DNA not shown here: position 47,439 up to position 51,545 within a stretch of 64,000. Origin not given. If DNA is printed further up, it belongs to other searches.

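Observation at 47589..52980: Copy 2 of the cassette: pilin fused to an FGE-sulfatase/C-type-lectin-fold domain + 1268-aa surface protein with PG-binding C-terminus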

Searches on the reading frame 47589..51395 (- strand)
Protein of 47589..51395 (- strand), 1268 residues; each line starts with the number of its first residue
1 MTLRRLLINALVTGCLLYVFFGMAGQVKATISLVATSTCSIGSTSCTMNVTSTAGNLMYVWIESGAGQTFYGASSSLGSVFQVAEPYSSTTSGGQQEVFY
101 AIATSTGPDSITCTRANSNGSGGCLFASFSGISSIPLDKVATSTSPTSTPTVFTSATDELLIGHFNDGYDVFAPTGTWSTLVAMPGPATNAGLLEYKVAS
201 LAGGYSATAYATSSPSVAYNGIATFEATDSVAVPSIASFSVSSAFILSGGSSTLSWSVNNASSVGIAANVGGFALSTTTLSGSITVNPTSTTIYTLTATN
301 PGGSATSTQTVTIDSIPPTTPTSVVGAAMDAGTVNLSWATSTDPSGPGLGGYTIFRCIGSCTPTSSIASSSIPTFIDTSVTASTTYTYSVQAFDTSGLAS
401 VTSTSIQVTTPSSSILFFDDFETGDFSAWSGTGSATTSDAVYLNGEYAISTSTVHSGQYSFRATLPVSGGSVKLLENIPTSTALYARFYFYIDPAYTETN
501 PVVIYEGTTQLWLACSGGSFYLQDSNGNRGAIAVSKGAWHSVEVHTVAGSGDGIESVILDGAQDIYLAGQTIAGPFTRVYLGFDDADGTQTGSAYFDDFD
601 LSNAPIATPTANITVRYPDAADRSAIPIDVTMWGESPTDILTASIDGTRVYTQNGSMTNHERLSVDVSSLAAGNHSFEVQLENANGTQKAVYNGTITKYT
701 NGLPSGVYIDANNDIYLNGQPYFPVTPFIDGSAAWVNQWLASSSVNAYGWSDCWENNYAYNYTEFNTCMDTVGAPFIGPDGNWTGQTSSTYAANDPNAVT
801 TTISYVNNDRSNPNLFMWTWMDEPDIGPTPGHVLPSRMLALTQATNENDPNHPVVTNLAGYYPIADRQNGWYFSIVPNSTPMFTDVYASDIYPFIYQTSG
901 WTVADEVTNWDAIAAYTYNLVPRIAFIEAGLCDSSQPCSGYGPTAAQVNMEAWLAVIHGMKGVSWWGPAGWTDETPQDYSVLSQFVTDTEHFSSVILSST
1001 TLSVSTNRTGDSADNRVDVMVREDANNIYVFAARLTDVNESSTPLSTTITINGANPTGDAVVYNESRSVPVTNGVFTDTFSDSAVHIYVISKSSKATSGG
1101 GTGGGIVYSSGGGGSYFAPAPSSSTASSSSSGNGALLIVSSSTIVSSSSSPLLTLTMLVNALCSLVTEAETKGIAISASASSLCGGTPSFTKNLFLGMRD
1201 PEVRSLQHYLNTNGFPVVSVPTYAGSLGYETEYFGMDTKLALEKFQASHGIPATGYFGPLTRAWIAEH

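Call 6: search_protein_families(library=pfam, proteins=[window:47589-51395:-], max_evalue=0.01)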
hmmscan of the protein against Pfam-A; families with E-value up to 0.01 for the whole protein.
window:47589-51395:- (1268 aa): 1 family
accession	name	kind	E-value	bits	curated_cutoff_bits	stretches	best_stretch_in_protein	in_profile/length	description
PF01471.23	PG_binding_1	-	1.3e-10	41.7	23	1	1199-1264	1-56/57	Putative peptidoglycan binding domain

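Call 7: search_protein_families(library=pfam, proteins=[window:47589-51395:-], max_evalue=10)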
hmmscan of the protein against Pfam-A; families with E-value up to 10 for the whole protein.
window:47589-51395:- (1268 aa): 1 family
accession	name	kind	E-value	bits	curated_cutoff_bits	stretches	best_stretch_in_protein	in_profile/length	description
PF01471.23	PG_binding_1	-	1.3e-10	41.7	23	1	1199-1264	1-56/57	Putative peptidoglycan binding domain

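Call 11: search_solved_structures(query=window:47589-51395:-, max_evalue=1, show_alignments=2)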
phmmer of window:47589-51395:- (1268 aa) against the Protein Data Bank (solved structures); distinct sequences matched with E-value up to 1: 7.
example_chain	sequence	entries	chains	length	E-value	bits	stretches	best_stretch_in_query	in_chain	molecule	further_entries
8pn5_A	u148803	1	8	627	0.00038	21.6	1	313-417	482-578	DUF3472 domain-containing protein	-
8pmu_A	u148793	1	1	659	0.00039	21.6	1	313-417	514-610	DUF3472 domain-containing protein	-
8pn3_A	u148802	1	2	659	0.00039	21.6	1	313-417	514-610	DUF3472 domain-containing protein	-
1k85_A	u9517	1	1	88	0.0026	18.9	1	317-410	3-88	CHITINASE A1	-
37jy_A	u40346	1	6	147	0.032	15.2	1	114-231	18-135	Panoptoo PanS synthase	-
2nzi_A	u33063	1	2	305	0.096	13.7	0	291-406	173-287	Titin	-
4gl9_E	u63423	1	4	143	0.76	10.7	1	445-556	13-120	Suppressor of cytokine signaling 3,Suppressor of cytokine signaling 3,Suppressor of cytoki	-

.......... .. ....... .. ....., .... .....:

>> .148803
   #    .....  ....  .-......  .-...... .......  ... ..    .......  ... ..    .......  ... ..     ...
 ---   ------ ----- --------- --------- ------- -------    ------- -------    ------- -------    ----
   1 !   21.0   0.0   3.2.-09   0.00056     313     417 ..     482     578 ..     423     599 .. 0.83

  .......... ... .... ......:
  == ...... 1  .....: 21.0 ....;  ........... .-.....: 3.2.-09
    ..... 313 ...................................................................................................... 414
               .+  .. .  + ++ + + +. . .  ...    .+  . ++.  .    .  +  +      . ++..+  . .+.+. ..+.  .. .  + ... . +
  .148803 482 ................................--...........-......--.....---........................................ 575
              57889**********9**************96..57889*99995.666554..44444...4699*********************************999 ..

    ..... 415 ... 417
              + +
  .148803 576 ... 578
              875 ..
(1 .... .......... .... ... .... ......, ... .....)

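Call 28: search_protein_families(library=ncbifam, proteins=[window:47589-51395:-], max_evalue=0.01)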
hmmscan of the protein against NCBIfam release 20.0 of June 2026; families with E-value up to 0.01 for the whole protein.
window:47589-51395:- (1268 aa): 0 families
